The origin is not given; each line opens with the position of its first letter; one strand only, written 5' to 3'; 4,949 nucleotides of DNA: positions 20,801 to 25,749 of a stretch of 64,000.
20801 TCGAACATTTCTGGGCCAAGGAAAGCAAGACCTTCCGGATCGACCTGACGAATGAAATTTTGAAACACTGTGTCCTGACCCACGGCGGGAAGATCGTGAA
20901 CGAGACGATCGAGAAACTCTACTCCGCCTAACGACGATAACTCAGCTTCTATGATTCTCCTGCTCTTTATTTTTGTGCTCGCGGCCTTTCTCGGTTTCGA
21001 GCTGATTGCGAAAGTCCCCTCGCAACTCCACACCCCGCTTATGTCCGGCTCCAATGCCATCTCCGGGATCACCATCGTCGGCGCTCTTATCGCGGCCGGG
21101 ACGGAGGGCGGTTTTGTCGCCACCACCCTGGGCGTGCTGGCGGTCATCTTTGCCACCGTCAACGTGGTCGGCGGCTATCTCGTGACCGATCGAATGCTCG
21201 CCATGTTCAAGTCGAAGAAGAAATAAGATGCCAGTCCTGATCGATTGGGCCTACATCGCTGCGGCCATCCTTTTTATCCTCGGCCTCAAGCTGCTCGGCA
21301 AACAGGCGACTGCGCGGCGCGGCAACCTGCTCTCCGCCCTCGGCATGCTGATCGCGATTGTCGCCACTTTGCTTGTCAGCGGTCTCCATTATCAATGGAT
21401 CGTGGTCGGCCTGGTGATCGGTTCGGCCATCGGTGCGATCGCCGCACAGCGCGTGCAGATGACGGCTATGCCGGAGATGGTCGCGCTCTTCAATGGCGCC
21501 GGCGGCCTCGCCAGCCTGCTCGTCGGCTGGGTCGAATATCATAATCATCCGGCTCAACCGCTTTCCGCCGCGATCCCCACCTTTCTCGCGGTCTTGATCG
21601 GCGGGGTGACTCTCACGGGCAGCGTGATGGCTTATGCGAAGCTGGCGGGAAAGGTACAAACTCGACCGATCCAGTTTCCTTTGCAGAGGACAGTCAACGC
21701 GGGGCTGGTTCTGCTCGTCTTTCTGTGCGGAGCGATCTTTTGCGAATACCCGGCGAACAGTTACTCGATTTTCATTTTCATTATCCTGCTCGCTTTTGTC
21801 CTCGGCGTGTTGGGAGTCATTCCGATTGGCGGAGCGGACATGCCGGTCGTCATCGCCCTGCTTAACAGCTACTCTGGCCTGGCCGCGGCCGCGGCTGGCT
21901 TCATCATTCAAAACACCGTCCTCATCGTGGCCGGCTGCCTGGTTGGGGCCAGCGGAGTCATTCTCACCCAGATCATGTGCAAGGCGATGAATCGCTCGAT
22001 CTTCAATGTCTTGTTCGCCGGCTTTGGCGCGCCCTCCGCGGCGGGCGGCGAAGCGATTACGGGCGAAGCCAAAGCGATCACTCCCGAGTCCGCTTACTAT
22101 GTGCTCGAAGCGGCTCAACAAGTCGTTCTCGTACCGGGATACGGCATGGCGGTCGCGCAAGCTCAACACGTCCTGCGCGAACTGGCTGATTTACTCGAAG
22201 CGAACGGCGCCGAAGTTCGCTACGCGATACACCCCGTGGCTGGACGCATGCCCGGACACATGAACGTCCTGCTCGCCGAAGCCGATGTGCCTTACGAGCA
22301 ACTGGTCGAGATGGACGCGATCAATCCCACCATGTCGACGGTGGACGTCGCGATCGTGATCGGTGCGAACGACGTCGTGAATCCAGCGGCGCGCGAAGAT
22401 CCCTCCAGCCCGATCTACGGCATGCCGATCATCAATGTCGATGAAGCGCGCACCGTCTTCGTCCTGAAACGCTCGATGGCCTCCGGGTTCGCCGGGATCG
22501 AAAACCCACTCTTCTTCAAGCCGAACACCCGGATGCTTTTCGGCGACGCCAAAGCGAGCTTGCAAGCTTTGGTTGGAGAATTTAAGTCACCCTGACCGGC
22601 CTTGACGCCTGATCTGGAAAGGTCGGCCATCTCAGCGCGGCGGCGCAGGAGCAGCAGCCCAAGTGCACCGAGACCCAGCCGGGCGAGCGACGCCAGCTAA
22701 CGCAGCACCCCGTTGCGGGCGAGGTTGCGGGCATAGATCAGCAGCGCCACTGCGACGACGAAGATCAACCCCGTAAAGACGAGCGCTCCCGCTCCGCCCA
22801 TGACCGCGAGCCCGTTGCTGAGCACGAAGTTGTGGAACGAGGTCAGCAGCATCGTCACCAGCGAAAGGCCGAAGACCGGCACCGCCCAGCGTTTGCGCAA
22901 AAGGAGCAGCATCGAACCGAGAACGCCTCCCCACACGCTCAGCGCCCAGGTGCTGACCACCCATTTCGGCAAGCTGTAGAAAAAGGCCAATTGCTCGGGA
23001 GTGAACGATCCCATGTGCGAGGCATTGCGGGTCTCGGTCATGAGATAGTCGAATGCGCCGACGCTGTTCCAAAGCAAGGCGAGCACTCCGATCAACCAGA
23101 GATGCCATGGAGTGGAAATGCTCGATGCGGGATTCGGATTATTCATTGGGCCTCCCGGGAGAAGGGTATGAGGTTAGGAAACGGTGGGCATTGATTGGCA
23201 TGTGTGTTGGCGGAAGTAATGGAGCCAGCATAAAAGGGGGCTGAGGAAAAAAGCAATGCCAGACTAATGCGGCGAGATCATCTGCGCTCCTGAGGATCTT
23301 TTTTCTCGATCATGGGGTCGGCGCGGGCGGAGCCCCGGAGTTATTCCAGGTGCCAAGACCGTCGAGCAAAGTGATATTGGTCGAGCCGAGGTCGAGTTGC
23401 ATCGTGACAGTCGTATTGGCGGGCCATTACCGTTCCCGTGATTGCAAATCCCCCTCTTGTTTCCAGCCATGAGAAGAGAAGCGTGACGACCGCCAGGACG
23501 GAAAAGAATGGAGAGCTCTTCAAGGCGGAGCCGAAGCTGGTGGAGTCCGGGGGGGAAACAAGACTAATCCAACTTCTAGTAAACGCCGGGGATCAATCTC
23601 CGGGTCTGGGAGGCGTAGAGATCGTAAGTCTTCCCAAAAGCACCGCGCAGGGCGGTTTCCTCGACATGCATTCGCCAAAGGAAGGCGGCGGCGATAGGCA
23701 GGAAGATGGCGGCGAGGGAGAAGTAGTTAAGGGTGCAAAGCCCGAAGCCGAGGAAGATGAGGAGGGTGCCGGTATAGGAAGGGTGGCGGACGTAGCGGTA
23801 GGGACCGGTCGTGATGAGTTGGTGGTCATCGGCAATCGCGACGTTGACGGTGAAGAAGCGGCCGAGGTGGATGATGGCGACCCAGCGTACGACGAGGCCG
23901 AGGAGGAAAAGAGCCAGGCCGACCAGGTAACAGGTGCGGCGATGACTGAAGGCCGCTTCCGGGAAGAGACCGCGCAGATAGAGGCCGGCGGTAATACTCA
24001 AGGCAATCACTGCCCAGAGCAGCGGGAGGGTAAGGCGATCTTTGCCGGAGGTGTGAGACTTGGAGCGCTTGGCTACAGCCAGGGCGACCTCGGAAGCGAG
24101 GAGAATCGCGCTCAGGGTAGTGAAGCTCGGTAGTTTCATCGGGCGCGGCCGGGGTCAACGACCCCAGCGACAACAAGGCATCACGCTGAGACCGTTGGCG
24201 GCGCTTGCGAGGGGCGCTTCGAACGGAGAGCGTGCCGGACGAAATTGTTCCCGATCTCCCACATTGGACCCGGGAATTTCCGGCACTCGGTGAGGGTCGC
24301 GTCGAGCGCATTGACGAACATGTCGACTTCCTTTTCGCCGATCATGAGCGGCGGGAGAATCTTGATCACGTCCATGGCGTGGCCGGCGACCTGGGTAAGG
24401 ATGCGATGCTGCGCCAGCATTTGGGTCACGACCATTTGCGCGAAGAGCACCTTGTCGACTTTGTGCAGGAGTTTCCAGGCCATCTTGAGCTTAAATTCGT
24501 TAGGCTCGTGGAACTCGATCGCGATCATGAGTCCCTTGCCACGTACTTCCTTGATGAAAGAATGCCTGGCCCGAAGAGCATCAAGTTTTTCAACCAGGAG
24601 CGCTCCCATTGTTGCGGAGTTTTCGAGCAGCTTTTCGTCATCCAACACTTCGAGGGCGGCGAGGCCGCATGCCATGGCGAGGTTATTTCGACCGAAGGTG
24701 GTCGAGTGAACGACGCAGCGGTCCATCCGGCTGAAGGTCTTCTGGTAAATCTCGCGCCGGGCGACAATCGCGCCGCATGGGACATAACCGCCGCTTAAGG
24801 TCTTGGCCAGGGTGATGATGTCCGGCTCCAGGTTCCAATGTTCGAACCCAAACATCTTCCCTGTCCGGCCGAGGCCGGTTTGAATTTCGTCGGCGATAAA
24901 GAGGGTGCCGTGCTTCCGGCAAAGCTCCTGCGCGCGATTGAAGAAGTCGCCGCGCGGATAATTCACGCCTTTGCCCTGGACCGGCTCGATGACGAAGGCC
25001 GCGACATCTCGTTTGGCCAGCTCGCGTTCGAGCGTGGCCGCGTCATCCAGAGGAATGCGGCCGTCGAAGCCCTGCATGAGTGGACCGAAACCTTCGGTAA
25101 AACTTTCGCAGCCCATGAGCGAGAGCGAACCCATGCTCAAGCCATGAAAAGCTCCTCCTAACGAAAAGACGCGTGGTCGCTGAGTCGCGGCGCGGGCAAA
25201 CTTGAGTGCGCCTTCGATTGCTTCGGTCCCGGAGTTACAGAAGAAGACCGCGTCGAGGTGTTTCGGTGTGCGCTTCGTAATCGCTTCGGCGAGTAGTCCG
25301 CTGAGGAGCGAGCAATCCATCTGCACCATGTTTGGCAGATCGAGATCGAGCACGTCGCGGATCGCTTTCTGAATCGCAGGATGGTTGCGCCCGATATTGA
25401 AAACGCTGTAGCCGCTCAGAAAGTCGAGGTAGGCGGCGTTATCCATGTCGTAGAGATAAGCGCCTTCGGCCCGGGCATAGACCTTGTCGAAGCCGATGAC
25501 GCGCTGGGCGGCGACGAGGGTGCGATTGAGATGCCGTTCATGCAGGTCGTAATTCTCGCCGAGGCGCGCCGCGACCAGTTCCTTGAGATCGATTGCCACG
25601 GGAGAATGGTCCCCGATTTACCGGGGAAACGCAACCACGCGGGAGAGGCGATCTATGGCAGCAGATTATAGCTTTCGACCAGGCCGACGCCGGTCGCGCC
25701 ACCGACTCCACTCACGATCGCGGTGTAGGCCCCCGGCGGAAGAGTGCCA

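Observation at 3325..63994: Hyper-abundant 9-mer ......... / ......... dispersed through genes and spacers (uptake-sequence-like or Chi/KOPS-like genomic word)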

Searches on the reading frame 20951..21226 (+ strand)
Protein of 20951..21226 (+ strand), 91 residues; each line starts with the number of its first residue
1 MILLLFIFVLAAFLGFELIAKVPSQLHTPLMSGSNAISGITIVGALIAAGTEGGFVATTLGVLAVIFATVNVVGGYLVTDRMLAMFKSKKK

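Call 24: search_protein_families(library=pfam, proteins=[window:20951-21226:+], max_evalue=0.00001)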
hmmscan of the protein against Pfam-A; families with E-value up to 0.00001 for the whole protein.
window:20951-21226:+ (91 aa): 1 family
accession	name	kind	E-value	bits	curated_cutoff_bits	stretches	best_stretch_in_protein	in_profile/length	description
PF12769.12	PNTB_4TM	-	1.5e-34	118.7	26.2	1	5-87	2-84/85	4TM region of pyridine nucleotide transhydrogenase, mitoch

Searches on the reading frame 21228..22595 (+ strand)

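Call 24: search_protein_families(library=pfam, proteins=[window:21228-22595:+], max_evalue=0.00001)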
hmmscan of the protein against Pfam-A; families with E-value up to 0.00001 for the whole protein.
window:21228-22595:+ (455 aa): 1 family
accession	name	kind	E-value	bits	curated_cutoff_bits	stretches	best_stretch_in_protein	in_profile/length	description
PF02233.22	PNTB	-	2.8e-188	627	31.7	1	7-449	3-454/456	NAD(P) transhydrogenase beta subunit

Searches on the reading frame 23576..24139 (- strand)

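Call 40: search_protein_families(library=pfam, proteins=[window:23576-24139:-], max_evalue=0.0001)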
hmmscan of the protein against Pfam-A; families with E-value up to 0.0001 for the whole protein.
window:23576-24139:- (187 aa): 4 families
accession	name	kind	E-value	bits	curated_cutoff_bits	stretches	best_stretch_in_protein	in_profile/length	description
PF04140.19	ICMT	-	1.5e-21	77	24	1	75-164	2-93/95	Isoprenylcysteine carboxyl methyltransferase (ICMT) family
PF04191.18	PEMT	-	2.2e-19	70.3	25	1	71-170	3-104/105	Phospholipid methyltransferase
PF06966.17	DUF1295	-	5.6e-06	26.4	20.4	1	68-153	118-203/235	Protein of unknown function (DUF1295)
PF02544.21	Steroid_dh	-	9.6e-06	26.1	22.6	1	54-187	25-150/150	3-oxo-5-alpha-steroid 4-dehydrogenase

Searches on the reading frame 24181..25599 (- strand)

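Call 8: search_protein_families(library=pfam, proteins=[window:24181-25599:-])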
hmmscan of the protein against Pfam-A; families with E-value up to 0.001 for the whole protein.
window:24181-25599:- (472 aa): 1 family
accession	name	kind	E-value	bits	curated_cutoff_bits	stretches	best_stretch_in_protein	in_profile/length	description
PF00202.27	Aminotran_3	-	1.2e-94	317.8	30.5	1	40-435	12-402/403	Aminotransferase class-III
